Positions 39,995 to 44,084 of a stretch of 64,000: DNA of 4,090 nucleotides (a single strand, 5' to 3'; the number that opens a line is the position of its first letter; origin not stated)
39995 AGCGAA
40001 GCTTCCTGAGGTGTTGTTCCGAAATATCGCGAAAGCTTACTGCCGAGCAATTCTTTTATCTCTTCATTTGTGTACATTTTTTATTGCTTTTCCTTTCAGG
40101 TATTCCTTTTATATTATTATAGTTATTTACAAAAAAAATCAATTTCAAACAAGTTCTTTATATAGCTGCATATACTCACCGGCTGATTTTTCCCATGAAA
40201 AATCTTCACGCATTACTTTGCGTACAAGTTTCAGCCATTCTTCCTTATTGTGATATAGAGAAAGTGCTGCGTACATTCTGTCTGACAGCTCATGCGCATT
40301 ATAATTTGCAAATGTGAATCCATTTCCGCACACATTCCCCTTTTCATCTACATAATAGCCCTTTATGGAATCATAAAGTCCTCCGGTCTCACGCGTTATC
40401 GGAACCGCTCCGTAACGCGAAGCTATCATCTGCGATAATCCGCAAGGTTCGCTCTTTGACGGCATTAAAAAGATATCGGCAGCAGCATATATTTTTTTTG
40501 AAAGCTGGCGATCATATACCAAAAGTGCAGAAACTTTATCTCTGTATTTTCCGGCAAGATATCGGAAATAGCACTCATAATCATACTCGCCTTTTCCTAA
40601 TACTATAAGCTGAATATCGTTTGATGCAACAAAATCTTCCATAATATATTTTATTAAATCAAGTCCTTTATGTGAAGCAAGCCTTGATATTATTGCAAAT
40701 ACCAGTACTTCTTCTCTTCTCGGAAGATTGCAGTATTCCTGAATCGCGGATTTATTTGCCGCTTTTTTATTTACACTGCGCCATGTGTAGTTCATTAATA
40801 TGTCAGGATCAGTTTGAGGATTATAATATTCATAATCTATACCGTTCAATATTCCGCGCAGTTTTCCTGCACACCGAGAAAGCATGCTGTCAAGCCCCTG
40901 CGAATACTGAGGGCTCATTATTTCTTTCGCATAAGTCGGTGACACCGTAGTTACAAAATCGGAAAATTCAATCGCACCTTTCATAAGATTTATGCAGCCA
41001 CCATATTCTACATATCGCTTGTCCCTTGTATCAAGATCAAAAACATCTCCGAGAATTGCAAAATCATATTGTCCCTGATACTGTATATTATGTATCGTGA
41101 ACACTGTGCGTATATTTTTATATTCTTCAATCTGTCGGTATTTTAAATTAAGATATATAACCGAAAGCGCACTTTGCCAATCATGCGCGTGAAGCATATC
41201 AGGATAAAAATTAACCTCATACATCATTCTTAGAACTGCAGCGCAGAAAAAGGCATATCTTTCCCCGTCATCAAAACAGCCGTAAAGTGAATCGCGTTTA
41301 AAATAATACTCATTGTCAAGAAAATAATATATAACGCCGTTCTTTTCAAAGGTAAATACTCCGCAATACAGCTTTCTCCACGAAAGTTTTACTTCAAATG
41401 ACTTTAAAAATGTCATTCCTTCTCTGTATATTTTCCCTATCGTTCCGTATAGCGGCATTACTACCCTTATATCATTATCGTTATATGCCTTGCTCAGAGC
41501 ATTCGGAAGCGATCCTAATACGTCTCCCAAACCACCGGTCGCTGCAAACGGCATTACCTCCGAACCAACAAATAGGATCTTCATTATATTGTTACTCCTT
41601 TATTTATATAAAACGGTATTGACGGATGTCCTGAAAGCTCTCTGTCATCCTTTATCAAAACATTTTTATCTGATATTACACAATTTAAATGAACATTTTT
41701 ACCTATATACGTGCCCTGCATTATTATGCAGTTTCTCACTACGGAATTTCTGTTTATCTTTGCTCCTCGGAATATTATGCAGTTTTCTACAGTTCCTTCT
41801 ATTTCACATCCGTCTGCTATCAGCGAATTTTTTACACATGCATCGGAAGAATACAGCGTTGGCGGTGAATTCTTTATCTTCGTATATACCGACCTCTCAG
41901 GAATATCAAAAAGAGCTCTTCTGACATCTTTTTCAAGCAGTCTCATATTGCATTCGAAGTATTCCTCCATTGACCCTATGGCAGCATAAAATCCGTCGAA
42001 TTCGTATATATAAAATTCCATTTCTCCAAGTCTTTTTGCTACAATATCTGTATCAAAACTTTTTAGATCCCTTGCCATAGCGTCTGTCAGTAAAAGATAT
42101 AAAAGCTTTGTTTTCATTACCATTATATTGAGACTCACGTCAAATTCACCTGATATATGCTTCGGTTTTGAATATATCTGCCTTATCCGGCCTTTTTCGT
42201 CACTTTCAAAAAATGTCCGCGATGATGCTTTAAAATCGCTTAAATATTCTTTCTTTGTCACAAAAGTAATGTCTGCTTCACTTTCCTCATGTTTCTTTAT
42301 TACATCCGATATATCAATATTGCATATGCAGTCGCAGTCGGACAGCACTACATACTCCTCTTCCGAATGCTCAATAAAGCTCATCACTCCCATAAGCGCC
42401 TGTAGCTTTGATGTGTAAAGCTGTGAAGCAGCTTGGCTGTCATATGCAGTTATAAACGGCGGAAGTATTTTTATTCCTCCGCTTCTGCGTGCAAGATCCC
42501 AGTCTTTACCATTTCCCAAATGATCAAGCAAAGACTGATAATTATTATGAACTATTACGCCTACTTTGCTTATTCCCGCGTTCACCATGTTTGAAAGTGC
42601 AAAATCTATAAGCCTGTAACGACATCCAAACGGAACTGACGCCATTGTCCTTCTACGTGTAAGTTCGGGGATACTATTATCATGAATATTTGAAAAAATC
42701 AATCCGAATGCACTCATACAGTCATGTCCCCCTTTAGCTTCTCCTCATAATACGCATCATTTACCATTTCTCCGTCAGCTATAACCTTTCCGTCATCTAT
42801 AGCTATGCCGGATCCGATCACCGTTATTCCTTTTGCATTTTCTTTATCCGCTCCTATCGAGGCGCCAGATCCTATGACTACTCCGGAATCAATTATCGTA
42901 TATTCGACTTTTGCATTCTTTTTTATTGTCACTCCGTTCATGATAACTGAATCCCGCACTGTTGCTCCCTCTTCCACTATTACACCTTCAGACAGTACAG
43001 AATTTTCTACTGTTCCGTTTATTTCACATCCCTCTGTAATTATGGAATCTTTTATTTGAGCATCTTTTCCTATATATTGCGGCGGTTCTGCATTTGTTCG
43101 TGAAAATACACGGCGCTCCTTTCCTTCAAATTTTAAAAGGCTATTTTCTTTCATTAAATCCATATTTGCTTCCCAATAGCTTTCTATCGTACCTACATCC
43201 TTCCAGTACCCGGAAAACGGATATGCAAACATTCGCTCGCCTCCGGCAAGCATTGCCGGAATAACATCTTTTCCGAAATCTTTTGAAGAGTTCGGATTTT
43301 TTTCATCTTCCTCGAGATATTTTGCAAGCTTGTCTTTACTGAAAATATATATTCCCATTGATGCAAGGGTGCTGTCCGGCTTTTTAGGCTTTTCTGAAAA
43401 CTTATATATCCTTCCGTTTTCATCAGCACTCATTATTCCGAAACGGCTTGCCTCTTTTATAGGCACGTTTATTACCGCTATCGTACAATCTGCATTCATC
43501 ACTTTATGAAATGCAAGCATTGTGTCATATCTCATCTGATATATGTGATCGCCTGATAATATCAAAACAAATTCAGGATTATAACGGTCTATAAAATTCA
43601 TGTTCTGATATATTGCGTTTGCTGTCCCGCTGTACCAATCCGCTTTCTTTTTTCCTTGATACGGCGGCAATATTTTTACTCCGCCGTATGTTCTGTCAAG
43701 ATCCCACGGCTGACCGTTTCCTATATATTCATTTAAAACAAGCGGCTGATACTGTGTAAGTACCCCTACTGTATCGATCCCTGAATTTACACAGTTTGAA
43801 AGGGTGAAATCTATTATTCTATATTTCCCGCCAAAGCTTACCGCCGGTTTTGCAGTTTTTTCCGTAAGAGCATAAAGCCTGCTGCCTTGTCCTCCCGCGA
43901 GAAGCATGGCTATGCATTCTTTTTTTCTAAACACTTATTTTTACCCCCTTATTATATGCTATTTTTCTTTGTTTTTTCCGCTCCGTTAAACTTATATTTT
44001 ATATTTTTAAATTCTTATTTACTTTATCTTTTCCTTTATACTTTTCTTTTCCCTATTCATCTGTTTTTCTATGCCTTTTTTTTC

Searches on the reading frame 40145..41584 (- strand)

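Call 82: search_protein_families(library=pfam, proteins=[window:40145-41584:-], max_evalue=0.00001)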
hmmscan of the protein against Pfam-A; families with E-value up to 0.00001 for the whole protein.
window:40145-41584:- (479 aa): 3 families
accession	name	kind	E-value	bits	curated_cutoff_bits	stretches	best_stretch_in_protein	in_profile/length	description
PF08323.17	Glyco_transf_5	-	6.5e-76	255.6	22.7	1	2-236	1-238/239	Starch synthase catalytic domain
PF00534.26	Glycos_transf_1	-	1.2e-14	54.6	26.4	1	289-446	11-161/172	Glycosyl transferases group 1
PF13692.12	Glyco_trans_1_4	-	2.2e-08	34.9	27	1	296-440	4-139/142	Glycosyl transferases group 1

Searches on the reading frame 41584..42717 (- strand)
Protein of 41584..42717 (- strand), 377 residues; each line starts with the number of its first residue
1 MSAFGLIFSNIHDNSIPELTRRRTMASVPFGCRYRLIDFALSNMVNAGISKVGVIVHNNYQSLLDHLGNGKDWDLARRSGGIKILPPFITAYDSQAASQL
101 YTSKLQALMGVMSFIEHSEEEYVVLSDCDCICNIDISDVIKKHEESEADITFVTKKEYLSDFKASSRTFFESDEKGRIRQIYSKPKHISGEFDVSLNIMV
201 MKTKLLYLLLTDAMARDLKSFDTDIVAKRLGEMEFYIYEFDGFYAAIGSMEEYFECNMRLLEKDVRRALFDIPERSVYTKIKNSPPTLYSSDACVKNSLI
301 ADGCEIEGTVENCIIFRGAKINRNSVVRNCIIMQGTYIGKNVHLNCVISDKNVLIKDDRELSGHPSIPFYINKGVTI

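Call 82: search_protein_families(library=pfam, proteins=[window:41584-42717:-], max_evalue=0.00001)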
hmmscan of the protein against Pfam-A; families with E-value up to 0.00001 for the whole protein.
window:41584-42717:- (377 aa): 3 families
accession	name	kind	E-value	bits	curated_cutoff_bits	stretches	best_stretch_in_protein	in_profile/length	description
PF00483.29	NTP_transferase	-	5.2e-15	56.1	21.2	1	19-262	16-244/245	Nucleotidyl transferase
PF24894.1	Hexapep_GlmU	-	5.5e-12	46.2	23.3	1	293-359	14-81/104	GlmU-like, C-terminal hexapeptide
PF25084.1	LbH_EIF2B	-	9.6e-09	35.6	54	1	291-354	32-99/105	EIF2B subunit epsilon LbH domain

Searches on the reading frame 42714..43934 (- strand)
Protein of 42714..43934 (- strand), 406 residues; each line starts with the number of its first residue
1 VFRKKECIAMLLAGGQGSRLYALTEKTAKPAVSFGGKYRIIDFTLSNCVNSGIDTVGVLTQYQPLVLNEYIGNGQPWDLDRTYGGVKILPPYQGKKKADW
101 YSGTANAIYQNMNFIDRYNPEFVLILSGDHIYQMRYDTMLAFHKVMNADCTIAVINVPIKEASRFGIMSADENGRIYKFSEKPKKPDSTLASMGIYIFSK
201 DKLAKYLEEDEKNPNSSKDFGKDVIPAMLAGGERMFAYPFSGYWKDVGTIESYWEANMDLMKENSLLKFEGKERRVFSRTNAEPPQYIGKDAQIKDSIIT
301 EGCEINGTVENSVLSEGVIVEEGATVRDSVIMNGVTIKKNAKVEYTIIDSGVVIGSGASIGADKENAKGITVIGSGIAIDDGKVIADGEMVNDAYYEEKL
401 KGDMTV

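Call 82: search_protein_families(library=pfam, proteins=[window:42714-43934:-], max_evalue=0.00001)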
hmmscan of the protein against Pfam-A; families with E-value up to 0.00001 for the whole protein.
window:42714-43934:- (406 aa): 3 families
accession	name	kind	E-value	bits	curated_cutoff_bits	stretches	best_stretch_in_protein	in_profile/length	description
PF00483.29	NTP_transferase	-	4.2e-71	239.8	21.2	1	9-262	2-244/245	Nucleotidyl transferase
PF24894.1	Hexapep_GlmU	-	4.1e-19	69.1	23.3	1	290-378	12-102/104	GlmU-like, C-terminal hexapeptide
PF25084.1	LbH_EIF2B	-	1.5e-10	41.5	54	1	287-359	29-104/105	EIF2B subunit epsilon LbH domain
